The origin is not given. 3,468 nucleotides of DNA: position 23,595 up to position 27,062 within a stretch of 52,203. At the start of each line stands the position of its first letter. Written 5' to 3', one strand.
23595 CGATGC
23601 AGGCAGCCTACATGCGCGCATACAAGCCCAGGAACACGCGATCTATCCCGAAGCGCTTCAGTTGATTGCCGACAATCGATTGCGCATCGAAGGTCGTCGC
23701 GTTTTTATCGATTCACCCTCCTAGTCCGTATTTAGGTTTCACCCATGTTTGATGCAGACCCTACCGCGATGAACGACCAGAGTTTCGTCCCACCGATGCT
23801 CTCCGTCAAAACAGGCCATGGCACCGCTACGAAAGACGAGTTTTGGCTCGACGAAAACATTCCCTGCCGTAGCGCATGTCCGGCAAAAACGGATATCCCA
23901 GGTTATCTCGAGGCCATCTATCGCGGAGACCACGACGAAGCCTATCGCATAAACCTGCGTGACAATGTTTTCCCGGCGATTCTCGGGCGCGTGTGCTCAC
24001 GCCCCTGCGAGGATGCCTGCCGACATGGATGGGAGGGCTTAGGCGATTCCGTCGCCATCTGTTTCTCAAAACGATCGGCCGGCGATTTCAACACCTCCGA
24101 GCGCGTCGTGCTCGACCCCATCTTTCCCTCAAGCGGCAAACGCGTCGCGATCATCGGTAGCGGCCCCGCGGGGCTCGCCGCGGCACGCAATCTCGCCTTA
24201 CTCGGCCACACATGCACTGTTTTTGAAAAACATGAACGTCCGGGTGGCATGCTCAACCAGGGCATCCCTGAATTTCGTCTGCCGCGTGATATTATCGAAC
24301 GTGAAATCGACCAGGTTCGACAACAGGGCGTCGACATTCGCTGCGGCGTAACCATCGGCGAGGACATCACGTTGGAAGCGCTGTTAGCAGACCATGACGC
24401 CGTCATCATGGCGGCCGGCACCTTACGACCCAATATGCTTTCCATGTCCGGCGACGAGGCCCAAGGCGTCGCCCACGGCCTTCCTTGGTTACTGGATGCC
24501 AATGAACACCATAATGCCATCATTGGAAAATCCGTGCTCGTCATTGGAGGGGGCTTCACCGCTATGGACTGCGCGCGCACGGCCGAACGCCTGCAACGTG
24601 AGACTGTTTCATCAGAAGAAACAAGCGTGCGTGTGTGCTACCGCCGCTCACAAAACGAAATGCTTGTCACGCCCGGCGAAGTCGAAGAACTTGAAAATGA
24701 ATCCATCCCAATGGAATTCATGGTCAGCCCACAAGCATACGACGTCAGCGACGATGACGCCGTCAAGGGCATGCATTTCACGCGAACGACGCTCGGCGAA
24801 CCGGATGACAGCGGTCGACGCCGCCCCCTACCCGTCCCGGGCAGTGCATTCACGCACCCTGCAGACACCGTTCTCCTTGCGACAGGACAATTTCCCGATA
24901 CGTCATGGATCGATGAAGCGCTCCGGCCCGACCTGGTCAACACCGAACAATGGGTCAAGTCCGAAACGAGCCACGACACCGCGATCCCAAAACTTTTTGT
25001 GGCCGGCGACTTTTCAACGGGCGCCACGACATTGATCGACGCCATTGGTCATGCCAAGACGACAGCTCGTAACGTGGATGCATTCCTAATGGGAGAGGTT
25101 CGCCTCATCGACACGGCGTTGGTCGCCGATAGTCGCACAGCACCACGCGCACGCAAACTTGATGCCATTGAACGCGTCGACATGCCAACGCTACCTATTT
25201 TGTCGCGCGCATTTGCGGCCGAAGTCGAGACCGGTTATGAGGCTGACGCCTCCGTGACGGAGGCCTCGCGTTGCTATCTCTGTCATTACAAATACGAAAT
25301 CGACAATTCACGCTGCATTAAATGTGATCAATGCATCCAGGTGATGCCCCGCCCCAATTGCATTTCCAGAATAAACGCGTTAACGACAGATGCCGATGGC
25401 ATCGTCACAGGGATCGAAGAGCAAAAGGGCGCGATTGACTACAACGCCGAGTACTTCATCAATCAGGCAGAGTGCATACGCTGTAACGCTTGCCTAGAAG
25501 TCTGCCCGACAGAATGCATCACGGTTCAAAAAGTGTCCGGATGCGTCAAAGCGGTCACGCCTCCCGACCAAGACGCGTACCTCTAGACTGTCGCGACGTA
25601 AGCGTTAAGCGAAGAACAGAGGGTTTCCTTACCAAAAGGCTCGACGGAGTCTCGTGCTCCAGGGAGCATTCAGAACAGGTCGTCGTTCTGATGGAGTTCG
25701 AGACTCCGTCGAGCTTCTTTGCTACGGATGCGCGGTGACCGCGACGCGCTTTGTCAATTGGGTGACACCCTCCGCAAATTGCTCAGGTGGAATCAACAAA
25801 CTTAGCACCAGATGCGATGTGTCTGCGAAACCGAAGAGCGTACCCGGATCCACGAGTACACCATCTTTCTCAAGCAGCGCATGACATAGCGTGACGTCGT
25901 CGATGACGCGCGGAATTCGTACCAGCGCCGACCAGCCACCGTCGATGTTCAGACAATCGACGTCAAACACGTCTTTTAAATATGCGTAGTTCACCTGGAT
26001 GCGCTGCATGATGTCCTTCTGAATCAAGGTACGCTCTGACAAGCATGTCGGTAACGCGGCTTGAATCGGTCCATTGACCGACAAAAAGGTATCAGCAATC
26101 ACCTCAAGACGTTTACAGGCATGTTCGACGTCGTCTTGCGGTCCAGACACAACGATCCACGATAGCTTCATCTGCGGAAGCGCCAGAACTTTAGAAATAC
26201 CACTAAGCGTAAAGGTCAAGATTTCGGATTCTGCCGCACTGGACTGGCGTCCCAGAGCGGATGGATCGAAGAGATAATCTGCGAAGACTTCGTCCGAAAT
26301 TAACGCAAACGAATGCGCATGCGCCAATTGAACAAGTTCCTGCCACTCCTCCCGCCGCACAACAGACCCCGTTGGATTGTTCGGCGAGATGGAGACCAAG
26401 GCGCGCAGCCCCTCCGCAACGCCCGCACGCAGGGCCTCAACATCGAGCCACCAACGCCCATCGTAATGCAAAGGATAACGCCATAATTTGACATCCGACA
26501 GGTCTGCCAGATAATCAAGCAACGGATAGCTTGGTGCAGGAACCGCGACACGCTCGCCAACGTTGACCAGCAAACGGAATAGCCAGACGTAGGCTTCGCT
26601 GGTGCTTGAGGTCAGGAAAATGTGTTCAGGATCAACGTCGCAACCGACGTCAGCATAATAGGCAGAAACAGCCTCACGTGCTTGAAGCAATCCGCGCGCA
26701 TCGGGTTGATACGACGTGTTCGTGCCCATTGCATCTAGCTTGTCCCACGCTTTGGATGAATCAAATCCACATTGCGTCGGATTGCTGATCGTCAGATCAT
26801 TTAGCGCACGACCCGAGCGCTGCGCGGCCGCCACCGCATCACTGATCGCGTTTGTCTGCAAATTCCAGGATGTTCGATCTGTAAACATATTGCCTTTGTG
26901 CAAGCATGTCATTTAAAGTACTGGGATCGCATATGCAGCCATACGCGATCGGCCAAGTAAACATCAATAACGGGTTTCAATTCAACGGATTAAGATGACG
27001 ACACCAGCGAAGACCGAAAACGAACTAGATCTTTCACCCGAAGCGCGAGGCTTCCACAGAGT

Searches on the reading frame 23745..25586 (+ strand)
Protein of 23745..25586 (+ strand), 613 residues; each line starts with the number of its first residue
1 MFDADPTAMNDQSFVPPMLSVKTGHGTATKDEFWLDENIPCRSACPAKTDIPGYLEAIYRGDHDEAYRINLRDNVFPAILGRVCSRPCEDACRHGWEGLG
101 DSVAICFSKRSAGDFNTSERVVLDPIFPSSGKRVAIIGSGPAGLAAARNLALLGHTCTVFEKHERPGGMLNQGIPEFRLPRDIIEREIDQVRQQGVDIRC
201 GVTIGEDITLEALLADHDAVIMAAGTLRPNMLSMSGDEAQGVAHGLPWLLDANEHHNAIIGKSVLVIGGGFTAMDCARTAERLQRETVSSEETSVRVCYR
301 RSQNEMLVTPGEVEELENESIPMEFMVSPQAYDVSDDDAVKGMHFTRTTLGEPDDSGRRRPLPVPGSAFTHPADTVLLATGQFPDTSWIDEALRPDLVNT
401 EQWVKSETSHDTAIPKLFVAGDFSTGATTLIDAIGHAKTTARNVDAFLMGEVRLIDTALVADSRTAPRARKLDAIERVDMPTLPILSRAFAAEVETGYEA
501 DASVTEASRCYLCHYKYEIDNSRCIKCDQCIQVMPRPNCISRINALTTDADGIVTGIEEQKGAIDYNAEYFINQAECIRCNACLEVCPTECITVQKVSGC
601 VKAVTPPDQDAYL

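Call 87: search_protein_families(library=pfam, proteins=[window:23745-25586:+], max_evalue=0.00001)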
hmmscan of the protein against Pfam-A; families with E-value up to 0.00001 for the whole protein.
window:23745-25586:+ (613 aa): 7 families
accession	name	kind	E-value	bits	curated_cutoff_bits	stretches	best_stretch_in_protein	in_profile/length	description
PF07992.20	Pyr_redox_2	-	2.2e-25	90.1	26.1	1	133-432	2-286/291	Pyridine nucleotide-disulphide oxidoreductase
PF14691.11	Fer4_20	-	6.8e-14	52.1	25.8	1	38-118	29-110/113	Dihydroprymidine dehydrogenase domain II, 4Fe-4S cluster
PF13450.12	NAD_binding_8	-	1.4e-10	41.7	21.9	1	136-169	1-34/68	NAD(P)-binding Rossmann-like domain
PF13738.12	Pyr_redox_3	-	5.3e-09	36.2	30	0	219-421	127-305/305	Pyridine nucleotide-disulphide oxidoreductase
PF00070.33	Pyr_redox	-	1.9e-08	35.1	22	0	133-172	1-40/82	Pyridine nucleotide-disulphide oxidoreductase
PF01266.30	DAO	-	9.3e-08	32.4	27.9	1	133-168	1-37/353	FAD dependent oxidoreductase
PF00890.30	FAD_binding_2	-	4.3e-07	29.9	20.4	0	134-168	2-36/414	FAD binding domain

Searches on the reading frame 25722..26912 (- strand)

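Call 87: search_protein_families(library=pfam, proteins=[window:25722-26912:-], max_evalue=0.00001)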
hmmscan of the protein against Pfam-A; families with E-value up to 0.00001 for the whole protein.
window:25722-26912:- (396 aa): 1 family
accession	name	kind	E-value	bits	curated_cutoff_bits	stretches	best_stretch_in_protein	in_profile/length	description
PF00155.27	Aminotran_1_2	-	4.3e-37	128.6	19.7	1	59-379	29-354/361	Aminotransferase class I and II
